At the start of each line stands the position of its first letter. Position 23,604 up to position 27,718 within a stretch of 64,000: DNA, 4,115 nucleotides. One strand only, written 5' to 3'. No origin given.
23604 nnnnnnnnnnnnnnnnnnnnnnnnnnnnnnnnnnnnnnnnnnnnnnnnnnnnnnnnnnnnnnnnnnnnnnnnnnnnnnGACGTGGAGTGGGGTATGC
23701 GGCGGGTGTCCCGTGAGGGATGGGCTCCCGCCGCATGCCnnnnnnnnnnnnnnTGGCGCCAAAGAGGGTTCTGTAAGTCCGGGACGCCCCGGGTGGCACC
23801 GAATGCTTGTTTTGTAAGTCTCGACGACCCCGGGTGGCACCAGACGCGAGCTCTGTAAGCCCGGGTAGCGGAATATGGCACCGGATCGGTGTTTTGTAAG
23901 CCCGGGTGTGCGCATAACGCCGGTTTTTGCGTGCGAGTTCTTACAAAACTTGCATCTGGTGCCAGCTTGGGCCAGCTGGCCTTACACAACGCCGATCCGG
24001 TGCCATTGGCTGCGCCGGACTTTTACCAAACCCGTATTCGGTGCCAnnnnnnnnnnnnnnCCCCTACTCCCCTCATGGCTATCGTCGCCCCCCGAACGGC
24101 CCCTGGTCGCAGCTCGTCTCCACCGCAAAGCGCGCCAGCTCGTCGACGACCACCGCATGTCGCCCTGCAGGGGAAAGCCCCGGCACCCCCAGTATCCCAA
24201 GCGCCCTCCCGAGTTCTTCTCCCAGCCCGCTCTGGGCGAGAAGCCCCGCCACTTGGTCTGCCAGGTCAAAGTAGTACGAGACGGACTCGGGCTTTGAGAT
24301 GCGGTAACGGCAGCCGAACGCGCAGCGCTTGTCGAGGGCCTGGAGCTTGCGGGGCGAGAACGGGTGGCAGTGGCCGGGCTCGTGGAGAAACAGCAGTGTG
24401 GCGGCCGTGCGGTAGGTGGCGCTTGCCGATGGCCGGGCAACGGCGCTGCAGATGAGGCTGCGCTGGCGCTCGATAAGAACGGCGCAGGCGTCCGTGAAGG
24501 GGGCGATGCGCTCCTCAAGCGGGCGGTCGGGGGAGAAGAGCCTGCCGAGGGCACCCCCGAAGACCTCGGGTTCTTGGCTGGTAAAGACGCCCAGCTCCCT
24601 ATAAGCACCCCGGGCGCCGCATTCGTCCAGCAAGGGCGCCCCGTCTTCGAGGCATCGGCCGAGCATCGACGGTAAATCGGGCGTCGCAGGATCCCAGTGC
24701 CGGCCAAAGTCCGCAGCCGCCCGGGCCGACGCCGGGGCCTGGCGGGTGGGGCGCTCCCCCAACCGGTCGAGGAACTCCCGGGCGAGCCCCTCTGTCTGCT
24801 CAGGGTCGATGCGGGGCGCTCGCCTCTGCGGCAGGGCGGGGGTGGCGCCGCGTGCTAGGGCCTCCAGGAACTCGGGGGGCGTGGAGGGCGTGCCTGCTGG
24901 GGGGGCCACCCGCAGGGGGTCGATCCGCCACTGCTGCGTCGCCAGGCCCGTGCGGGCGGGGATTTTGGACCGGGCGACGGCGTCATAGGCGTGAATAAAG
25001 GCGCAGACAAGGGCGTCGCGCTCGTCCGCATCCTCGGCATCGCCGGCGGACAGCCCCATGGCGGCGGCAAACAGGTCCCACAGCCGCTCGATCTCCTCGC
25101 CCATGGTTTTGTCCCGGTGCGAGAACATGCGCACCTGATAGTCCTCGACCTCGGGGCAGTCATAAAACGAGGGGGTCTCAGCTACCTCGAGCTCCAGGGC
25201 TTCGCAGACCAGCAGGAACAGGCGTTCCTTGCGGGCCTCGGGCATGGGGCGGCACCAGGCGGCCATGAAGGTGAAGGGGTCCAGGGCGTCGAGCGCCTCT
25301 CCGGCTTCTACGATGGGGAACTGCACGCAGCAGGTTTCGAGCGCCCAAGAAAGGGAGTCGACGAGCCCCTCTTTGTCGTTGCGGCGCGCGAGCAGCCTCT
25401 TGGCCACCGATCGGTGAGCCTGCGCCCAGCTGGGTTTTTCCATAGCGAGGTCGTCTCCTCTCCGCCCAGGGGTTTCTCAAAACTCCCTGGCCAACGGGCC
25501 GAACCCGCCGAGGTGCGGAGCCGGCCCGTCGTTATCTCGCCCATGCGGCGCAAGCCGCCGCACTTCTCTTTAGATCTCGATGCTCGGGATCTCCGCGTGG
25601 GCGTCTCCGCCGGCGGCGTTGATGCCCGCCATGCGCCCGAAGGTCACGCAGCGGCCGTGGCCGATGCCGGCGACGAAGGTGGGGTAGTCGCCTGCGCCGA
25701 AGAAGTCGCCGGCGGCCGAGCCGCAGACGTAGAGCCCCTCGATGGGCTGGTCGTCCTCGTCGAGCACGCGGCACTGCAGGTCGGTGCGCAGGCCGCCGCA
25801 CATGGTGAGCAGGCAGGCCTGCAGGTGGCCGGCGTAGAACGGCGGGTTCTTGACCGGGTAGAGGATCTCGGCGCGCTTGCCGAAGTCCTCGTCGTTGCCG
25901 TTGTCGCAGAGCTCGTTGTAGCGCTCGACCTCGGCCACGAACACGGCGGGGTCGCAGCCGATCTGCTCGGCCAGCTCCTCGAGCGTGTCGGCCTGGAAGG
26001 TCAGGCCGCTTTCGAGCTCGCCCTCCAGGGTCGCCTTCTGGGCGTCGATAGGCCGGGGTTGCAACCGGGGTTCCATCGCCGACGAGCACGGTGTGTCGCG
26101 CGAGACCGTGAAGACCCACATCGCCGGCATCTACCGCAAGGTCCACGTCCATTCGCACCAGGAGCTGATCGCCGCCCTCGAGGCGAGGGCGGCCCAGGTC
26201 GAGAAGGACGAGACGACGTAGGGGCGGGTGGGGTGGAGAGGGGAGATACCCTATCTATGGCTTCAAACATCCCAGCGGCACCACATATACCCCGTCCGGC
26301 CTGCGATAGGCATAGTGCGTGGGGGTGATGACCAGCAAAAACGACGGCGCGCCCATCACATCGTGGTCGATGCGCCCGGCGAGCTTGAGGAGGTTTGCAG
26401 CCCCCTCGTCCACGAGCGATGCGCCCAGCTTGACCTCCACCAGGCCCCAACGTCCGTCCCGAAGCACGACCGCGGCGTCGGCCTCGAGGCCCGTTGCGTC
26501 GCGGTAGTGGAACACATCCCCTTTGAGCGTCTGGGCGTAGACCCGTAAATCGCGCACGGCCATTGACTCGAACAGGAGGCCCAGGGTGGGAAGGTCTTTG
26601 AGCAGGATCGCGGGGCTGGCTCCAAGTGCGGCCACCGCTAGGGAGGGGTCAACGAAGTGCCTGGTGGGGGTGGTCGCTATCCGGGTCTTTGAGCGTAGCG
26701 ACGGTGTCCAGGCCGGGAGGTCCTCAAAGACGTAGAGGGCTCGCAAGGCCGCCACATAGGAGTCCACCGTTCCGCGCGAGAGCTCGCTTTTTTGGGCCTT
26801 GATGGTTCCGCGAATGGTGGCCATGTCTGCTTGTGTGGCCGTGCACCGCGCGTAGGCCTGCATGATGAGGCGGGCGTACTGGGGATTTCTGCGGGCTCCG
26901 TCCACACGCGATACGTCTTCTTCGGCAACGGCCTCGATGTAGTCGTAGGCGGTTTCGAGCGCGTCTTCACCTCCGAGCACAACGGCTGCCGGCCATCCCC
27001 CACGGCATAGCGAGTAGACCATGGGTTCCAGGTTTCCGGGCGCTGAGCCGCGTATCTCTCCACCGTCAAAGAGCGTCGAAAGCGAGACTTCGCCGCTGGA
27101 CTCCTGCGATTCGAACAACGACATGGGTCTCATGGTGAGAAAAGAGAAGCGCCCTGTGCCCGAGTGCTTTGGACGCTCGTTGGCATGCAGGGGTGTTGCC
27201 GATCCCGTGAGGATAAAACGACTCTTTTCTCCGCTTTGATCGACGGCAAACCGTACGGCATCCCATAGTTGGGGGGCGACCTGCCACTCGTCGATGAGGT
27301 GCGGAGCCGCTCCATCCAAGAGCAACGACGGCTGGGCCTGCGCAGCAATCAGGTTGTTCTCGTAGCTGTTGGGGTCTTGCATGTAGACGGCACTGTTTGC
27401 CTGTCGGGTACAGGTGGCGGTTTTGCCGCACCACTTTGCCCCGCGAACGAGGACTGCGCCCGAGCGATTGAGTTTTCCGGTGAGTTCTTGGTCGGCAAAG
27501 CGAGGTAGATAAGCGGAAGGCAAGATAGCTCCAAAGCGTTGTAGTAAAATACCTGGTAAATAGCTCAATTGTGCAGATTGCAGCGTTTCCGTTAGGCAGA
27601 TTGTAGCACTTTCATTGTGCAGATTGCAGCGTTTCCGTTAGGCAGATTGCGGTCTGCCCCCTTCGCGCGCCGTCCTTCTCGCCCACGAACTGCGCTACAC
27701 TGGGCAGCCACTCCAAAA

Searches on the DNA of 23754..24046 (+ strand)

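Call 68: search_dna_similar(query=window:23754-24046:+, collection=plasmids, mode=distant, max_evalue=0.01, max_rows=15)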
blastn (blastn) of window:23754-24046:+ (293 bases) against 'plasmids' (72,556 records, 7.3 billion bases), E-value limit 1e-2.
No match.

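Call 69: search_dna_similar(query=window:23754-24046:+, collection=phages, mode=distant, max_evalue=0.01, max_rows=15)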
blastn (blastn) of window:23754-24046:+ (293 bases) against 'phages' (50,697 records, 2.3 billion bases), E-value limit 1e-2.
No match.

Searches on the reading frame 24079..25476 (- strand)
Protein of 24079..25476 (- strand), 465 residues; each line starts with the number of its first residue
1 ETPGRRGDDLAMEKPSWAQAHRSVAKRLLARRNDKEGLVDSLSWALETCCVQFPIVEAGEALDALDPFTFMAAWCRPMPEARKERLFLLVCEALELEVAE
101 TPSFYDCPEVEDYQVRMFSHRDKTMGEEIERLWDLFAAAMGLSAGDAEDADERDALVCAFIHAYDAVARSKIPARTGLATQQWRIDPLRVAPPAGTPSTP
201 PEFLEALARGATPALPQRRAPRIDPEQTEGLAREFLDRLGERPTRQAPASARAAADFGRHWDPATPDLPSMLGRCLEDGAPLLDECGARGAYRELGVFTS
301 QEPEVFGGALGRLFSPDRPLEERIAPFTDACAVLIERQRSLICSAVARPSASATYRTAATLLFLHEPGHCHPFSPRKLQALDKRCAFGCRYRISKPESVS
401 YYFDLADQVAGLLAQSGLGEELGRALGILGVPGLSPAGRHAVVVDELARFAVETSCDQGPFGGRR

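Call 10: search_protein_families(library=pfam, proteins=[window:24079-25476:-])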
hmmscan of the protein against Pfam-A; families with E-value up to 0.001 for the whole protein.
window:24079-25476:- (465 aa): 0 families

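Call 43: search_protein_families(library=pfam, proteins=[window:24079-25476:-], max_evalue=0.01)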
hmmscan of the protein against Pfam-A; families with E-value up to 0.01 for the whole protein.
window:24079-25476:- (465 aa): 0 families

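Call 57: find_encoding_contigs(protein=window:24079-25443:-, flank=3500, max_places=8)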
Protein window:24079-25443:- (454 aa): no gene with exactly this product is on record in the collection.

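Call 96: search_protein_families(library=ncbifam, proteins=[window:24079-25443:-], max_evalue=0.01)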
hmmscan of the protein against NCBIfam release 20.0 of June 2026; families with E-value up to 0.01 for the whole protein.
window:24079-25443:- (454 aa): 0 families

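Call 97: search_solved_structures(query=window:24079-25443:-, max_evalue=1)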
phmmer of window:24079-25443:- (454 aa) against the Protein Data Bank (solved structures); distinct sequences matched with E-value up to 1: 0.
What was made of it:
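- Tried and rejected: Unknown 454-aa protein next to array C. No family or solved-structure match (calls 43, 96, 97), and nothing ties it to the arrays.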

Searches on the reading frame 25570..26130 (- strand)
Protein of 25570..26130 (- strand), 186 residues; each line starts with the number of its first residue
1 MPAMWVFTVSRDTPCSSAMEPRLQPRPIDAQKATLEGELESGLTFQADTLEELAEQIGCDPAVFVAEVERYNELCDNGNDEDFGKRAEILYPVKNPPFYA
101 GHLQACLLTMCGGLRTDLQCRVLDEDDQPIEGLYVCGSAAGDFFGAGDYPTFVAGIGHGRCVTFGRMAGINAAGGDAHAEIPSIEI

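Call 39: search_protein_families(library=pfam, proteins=[window:25570-26130:-], max_evalue=0.001)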
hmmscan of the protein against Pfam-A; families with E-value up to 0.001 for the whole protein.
window:25570-26130:- (186 aa): 1 family
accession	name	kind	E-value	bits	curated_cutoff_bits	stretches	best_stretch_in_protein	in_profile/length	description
PF00890.30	FAD_binding_2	-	1.1e-16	61.5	20.4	1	47-145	320-405/414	FAD binding domain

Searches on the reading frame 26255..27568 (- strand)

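Call 43: search_protein_families(library=pfam, proteins=[window:26255-27568:-], max_evalue=0.01)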
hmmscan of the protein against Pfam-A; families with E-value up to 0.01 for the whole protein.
window:26255-27568:- (437 aa): 2 families
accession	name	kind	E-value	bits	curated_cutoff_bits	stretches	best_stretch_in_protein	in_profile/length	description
PF13635.12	DUF4143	-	2.9e-26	92.6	28.1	1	216-381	1-159/160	Domain of unknown function (DUF4143)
PF13173.12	AAA_14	-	9.4e-11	42.3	27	1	38-153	4-127/129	AAA domain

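Call 96: search_protein_families(library=ncbifam, proteins=[window:26255-27568:-], max_evalue=0.01)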
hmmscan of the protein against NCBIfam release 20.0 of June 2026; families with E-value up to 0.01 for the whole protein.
window:26255-27568:- (437 aa): 0 families
